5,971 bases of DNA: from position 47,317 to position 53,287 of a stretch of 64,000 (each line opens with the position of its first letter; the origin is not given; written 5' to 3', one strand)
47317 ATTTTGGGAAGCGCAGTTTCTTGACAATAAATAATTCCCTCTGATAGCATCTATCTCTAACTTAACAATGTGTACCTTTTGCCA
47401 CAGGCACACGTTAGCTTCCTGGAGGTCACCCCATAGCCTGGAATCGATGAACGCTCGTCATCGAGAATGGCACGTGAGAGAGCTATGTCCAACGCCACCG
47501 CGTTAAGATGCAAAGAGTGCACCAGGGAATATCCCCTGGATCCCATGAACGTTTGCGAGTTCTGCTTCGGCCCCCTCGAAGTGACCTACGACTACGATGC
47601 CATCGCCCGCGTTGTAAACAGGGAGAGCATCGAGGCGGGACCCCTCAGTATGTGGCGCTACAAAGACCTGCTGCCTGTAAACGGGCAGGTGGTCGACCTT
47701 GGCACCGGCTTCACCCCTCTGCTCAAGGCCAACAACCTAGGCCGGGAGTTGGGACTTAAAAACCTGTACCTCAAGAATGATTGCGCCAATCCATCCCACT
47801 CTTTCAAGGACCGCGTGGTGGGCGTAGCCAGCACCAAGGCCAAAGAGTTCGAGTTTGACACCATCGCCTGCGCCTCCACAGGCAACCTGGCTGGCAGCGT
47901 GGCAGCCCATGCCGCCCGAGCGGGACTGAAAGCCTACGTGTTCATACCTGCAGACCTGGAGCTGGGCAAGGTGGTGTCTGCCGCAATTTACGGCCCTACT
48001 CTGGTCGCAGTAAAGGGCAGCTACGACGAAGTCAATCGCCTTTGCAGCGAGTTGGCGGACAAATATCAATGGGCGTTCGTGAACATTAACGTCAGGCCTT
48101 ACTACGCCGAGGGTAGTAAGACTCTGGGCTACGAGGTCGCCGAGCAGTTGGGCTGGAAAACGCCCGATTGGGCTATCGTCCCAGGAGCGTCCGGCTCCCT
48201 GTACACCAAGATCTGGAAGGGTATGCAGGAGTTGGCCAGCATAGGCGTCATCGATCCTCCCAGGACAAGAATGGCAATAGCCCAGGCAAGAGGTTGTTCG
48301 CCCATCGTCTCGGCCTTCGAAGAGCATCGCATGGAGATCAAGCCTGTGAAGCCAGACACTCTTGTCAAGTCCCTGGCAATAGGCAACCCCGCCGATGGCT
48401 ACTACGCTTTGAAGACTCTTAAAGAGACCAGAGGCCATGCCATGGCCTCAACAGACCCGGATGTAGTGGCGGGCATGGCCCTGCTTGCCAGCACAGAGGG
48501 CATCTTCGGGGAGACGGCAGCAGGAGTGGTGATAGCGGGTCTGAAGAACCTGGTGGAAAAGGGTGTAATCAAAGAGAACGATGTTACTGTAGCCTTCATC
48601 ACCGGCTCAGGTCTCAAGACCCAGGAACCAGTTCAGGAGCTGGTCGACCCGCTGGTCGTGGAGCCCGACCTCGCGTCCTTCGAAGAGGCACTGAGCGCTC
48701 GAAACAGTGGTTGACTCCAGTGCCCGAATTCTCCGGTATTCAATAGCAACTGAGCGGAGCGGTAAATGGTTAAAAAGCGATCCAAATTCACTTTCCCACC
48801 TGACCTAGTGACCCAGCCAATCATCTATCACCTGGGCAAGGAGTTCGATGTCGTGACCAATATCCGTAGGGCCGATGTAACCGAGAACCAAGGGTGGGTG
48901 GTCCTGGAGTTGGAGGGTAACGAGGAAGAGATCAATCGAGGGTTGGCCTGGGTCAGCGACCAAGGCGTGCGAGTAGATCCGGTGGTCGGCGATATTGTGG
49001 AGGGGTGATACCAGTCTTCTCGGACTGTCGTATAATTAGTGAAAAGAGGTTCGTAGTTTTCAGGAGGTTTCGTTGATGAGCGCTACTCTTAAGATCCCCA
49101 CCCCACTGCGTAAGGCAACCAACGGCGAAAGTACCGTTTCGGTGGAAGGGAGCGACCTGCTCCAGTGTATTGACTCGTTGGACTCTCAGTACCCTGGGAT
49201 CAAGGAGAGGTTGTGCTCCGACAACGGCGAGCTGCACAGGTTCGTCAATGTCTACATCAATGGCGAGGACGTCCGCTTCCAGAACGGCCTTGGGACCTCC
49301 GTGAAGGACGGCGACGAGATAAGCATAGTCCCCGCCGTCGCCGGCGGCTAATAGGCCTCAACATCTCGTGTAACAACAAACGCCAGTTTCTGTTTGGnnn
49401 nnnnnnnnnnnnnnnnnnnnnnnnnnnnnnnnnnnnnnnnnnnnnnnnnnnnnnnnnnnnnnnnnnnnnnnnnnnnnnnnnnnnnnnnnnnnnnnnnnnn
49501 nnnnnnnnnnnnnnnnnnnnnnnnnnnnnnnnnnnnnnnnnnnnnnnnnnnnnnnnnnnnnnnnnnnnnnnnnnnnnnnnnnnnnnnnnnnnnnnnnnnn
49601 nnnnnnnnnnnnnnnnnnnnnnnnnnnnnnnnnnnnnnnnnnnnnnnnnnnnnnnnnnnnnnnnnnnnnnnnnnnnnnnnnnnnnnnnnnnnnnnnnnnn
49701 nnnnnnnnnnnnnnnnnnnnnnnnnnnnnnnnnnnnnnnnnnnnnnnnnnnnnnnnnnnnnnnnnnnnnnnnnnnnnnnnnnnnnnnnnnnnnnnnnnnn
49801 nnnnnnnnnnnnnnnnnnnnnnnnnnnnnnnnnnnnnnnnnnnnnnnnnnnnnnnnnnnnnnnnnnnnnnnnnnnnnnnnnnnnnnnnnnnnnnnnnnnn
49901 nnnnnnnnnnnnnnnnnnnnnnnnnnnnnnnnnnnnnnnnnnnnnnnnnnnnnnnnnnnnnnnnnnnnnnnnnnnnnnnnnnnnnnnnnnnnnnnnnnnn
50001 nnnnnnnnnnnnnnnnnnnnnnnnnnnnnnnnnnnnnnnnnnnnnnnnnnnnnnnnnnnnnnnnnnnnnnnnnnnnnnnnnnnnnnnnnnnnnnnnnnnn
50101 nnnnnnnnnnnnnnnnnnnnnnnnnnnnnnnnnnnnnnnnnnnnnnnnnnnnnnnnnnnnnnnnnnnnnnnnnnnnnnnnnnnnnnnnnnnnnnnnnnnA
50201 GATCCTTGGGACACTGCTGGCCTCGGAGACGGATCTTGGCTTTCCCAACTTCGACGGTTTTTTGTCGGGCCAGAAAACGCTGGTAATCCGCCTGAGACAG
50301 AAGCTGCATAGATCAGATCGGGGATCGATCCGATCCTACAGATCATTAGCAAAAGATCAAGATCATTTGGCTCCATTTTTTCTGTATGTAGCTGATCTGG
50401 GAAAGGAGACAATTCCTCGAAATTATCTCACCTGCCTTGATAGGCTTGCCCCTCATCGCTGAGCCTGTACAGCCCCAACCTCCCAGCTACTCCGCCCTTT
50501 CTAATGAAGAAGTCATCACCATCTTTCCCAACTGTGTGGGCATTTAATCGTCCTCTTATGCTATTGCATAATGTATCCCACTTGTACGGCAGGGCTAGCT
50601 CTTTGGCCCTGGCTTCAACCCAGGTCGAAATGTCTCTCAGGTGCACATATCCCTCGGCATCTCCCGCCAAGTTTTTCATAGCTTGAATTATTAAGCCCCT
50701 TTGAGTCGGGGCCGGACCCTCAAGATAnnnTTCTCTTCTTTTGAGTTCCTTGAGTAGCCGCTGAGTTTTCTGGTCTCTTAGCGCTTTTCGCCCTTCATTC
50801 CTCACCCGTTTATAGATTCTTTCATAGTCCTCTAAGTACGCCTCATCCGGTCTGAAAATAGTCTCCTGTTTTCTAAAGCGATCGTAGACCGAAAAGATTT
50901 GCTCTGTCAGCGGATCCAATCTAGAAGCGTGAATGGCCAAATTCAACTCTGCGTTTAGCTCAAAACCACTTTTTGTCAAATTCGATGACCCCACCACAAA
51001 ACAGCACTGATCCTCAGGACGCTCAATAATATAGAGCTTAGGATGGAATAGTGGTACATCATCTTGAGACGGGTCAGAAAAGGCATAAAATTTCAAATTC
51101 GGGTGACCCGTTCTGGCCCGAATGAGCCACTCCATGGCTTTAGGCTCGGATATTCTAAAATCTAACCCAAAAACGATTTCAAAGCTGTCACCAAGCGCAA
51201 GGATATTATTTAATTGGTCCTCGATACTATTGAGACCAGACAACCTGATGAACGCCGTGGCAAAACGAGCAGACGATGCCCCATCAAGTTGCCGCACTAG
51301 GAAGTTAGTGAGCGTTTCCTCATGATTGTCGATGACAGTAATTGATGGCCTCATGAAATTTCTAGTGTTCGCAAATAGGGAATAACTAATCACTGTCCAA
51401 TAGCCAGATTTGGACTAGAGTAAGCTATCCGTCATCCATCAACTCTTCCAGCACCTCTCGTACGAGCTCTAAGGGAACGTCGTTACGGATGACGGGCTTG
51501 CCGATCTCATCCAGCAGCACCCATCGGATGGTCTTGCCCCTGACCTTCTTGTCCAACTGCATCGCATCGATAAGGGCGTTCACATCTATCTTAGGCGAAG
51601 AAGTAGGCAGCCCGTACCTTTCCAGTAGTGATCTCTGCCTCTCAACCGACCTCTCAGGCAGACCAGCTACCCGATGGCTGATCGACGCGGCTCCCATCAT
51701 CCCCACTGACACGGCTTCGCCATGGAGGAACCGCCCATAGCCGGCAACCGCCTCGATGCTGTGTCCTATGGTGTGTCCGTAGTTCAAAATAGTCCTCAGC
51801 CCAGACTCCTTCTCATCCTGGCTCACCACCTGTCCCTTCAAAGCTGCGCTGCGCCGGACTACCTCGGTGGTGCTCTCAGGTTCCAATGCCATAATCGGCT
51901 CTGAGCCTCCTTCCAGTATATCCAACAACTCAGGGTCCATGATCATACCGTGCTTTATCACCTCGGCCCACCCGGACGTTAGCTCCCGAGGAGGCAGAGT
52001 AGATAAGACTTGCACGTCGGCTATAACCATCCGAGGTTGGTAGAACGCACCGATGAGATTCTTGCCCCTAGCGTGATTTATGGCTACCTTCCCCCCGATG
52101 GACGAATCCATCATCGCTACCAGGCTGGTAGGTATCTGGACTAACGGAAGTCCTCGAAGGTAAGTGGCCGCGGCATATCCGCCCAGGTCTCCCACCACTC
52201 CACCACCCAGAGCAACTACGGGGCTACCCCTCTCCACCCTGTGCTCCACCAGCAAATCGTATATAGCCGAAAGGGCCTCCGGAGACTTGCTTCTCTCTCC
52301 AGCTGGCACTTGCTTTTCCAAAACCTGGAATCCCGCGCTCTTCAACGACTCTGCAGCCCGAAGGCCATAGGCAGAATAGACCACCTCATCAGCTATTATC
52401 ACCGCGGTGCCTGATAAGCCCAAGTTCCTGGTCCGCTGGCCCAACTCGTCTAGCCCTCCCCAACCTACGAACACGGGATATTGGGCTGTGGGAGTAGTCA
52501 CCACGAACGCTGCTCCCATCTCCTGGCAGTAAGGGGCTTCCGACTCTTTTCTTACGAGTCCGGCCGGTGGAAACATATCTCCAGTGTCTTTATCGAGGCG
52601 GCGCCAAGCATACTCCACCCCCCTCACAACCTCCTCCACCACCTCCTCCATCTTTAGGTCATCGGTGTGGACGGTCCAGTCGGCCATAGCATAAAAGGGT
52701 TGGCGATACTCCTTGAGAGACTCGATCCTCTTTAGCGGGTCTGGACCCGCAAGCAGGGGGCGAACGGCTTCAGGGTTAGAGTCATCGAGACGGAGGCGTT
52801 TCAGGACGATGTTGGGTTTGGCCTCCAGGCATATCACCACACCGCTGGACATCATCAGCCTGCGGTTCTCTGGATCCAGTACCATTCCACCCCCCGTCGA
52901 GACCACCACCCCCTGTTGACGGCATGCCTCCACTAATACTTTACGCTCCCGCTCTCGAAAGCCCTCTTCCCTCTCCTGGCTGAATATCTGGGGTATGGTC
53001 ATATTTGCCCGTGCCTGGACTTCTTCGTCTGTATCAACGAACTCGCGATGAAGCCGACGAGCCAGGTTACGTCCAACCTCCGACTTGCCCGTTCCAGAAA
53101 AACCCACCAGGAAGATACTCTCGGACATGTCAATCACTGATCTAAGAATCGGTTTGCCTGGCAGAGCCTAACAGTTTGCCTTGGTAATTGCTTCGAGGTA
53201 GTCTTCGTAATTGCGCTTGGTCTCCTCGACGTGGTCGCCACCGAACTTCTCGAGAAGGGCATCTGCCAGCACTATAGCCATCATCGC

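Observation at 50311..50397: Nine GATC sites packed into the 87-bp spacer between the nuclease and methyltransferase genes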

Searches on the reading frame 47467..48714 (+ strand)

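Call 5: search_protein_families(library=pfam, proteins=[window:47467-48714:+], max_evalue=0.01)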
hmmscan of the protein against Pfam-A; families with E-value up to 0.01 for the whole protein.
window:47467-48714:+ (415 aa): 2 families
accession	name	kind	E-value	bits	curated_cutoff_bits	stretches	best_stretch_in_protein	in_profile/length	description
PF00291.31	PALP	-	3.1e-65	220.8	35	1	77-380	2-295/295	Pyridoxal-phosphate dependent enzyme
PF05810.19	NinF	-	7e-08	32.7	27.5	1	14-38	1-25/25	NinF protein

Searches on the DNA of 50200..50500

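Call 89: search_rna_families(source=window, start=50200, end=50500, threshold=evalue, max_evalue=1)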
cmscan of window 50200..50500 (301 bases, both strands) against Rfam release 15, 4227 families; matches with E-value up to 1: 0.
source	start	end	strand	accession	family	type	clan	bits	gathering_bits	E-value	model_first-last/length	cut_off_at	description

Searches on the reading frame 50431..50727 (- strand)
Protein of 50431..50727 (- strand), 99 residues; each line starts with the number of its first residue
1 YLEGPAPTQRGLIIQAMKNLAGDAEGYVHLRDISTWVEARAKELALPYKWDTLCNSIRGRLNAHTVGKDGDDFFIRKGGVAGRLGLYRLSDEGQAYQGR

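Call 46: search_protein_families(library=pfam, proteins=[window:50431-50727:-], max_evalue=10)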
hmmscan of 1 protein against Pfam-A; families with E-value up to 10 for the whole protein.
seq(99 aa): 0 families

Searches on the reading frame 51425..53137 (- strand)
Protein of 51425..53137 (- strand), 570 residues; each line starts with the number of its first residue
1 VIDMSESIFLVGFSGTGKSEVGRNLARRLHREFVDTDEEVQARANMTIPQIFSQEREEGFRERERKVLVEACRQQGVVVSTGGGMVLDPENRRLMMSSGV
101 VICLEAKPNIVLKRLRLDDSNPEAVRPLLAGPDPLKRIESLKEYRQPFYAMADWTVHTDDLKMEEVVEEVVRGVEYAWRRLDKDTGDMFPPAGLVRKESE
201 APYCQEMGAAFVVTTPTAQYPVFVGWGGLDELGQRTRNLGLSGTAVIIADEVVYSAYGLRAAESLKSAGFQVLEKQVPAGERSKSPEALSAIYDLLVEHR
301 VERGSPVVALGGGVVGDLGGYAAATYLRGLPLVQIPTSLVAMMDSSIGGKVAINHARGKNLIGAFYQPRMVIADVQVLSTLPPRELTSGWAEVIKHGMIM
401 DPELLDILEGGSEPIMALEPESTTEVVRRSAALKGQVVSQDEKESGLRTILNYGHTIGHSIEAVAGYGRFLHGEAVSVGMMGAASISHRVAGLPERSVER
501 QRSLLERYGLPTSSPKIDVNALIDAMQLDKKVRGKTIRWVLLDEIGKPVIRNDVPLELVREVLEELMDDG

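Call 5: search_protein_families(library=pfam, proteins=[window:51425-53137:-], max_evalue=0.01)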
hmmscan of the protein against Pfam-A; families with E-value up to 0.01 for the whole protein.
window:51425-53137:- (570 aa): 11 families
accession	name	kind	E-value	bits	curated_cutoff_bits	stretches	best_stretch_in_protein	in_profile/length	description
PF24621.2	DHQS_C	-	7.1e-47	159.4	27.6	1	389-532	1-144/144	3-dehydroquinate synthase C-terminal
PF01761.26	DHQ_synthase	-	4e-46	155.8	24.2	1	276-387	3-114/115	3-dehydroquinate synthase N-terminal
PF01202.28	SKI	-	1.5e-44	152.4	22.1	1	15-172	2-156/159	Shikimate kinase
PF13685.12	Fe-ADH_2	-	1e-11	45.5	28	1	227-382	5-149/149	Iron-containing alcohol dehydrogenase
PF13238.12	AAA_18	-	6.8e-09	36.7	29.4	1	8-122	1-115/128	AAA domain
PF00465.25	Fe-ADH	-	9.2e-08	32.3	31.3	1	222-338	4-130/168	Iron-containing alcohol dehydrogenase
PF13671.12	AAA_33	-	1.6e-06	28.9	27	1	8-79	2-74/143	AAA domain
PF07728.20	AAA_5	-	5.2e-06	27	22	1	8-79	2-71/139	AAA domain (dynein-related subfamily)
PF13401.12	AAA_22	-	0.00077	20.2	27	1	7-72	7-75/130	AAA domain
PF13191.12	AAA_16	-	0.0074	17.2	32.6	0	6-37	25-60/167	AAA ATPase domain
PF13189.12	Cytidylate_kin2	-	0.0075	16.9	28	0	14-48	8-42/176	Cytidylate kinase-like family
